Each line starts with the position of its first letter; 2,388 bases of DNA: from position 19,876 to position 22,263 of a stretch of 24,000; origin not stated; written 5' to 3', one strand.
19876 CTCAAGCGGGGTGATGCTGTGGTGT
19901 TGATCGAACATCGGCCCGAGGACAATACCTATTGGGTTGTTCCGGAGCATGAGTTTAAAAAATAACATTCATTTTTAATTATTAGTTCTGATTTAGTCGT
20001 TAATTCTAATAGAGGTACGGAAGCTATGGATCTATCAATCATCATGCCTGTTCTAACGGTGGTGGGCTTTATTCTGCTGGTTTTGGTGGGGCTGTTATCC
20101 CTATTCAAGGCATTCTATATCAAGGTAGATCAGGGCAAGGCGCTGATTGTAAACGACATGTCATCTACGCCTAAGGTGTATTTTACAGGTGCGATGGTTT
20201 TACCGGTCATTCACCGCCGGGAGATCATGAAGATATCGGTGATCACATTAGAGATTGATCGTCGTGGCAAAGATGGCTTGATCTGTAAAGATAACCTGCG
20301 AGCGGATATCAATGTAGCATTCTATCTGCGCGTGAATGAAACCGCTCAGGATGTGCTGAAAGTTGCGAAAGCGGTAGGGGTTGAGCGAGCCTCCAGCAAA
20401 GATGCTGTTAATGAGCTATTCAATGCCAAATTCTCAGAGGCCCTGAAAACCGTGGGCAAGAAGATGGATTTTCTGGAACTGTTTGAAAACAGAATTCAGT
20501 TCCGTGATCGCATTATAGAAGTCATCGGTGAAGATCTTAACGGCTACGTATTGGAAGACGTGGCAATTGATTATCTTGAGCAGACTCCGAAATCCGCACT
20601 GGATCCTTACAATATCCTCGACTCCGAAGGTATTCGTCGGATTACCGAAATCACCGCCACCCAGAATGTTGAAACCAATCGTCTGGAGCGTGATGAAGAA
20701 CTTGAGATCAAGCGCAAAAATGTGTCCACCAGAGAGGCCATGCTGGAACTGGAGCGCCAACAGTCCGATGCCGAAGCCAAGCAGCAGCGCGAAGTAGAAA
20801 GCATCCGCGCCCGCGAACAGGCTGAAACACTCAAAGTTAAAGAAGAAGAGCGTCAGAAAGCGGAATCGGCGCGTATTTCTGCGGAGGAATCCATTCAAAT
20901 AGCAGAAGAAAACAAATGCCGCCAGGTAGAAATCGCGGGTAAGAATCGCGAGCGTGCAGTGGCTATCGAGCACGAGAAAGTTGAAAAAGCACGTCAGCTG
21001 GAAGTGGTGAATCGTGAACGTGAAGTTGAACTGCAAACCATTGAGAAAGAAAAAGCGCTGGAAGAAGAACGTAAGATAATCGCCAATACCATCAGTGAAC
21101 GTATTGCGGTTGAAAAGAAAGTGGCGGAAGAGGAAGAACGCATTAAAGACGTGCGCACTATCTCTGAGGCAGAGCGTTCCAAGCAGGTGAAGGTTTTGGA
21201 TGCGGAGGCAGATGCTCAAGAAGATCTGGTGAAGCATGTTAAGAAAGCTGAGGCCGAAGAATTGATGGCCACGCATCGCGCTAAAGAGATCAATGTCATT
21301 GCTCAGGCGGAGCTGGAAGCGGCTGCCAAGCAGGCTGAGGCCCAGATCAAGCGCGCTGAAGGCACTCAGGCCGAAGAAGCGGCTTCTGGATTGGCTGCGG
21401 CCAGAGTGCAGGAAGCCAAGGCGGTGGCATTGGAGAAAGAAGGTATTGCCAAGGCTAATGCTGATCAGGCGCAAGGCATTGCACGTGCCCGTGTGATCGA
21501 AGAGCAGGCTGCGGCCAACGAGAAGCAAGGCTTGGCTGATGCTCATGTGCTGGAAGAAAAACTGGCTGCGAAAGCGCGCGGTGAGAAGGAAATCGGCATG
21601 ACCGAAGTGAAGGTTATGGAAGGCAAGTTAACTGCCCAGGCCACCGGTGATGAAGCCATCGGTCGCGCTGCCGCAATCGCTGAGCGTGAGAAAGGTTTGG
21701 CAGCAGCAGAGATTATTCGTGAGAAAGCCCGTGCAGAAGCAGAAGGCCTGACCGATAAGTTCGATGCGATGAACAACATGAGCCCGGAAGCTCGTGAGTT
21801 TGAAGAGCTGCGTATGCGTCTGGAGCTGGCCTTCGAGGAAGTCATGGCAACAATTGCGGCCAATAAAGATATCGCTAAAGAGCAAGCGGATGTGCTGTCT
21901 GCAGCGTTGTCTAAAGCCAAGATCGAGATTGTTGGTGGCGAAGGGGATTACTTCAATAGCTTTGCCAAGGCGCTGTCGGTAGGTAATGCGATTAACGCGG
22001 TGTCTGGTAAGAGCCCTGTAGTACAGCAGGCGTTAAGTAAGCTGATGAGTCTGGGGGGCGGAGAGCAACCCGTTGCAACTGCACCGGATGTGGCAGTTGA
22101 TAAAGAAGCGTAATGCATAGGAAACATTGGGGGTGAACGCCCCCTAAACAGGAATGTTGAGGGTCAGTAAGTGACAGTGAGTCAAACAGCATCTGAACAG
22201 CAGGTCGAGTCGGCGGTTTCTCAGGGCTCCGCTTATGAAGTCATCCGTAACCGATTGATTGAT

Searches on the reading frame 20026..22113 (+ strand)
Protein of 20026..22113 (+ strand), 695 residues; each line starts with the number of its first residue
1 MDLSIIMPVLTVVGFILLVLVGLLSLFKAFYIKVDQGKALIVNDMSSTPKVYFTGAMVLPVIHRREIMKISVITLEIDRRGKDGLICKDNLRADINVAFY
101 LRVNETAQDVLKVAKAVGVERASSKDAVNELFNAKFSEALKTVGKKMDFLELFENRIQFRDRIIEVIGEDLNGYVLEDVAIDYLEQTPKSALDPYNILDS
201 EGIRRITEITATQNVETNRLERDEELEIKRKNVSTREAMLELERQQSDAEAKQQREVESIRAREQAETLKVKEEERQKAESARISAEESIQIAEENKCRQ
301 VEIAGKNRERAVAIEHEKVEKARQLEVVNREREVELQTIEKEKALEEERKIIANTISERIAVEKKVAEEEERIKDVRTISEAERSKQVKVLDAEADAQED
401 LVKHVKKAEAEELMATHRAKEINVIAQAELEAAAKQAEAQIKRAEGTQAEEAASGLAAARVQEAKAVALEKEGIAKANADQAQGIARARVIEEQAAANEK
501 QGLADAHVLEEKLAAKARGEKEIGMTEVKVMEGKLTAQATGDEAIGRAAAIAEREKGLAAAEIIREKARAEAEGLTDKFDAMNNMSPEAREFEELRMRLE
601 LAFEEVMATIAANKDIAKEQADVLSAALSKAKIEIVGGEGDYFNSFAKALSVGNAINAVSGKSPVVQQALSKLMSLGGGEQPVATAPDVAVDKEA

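Call 4: search_protein_families(library=pfam, proteins=[window:20026-22113:+], max_evalue=0.01)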
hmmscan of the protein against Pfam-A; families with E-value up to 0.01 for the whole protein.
window:20026-22113:+ (695 aa): 0 families

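Call 5: search_protein_families(library=ncbifam, proteins=[window:20026-22113:+], max_evalue=0.01)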
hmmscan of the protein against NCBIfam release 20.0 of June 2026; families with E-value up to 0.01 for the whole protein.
window:20026-22113:+ (695 aa): 1 family
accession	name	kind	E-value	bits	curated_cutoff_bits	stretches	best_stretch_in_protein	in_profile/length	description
NF058507.1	FlotScfldFlot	equivalog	0.0058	15.7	700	0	53-308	56-301/477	flotillin lipid rafts scaffold protein FloT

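Call 14: search_protein_families(library=padloc, proteins=[window:20026-22113:+], max_evalue=0.01)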
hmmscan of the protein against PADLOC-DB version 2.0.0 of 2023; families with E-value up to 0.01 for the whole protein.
window:20026-22113:+ (695 aa): 0 families

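Call 17: search_protein_families(library=pfam, proteins=[window:20026-22113:+], max_evalue=10)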
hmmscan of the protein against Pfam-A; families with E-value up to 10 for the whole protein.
window:20026-22113:+ (695 aa): 1 family
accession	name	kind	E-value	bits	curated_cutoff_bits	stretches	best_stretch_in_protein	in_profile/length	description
PF04525.18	LOR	-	0.14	12.2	24.5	1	263-321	88-148/187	LURP-one-related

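Call 59: search_solved_structures(query=A4, max_evalue=0.01)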
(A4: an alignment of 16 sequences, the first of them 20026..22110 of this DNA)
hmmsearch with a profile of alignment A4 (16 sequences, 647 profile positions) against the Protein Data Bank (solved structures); distinct sequences matched with E-value up to 0.01: 0.

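Call 61: search_protein_families(library=pfam, alignment_id=A4, max_evalue=1)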
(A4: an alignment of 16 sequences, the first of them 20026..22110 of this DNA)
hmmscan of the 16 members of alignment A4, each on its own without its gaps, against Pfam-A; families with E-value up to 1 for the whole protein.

A. member 1, window:20026-22110:+ (695 aa): 1 family
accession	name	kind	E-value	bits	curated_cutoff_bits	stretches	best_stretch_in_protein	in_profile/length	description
PF04525.18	LOR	-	0.14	12.2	24.5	1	263-321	88-148/187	LURP-one-related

B. families by the number of members that match (of 16 scanned): 3 families
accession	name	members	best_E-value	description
PF02699.20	YajC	2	0.028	Preprotein translocase subunit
PF04525.18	LOR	1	0.14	LURP-one-related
PF00781.29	DAGK_cat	1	0.45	Diacylglycerol kinase catalytic domain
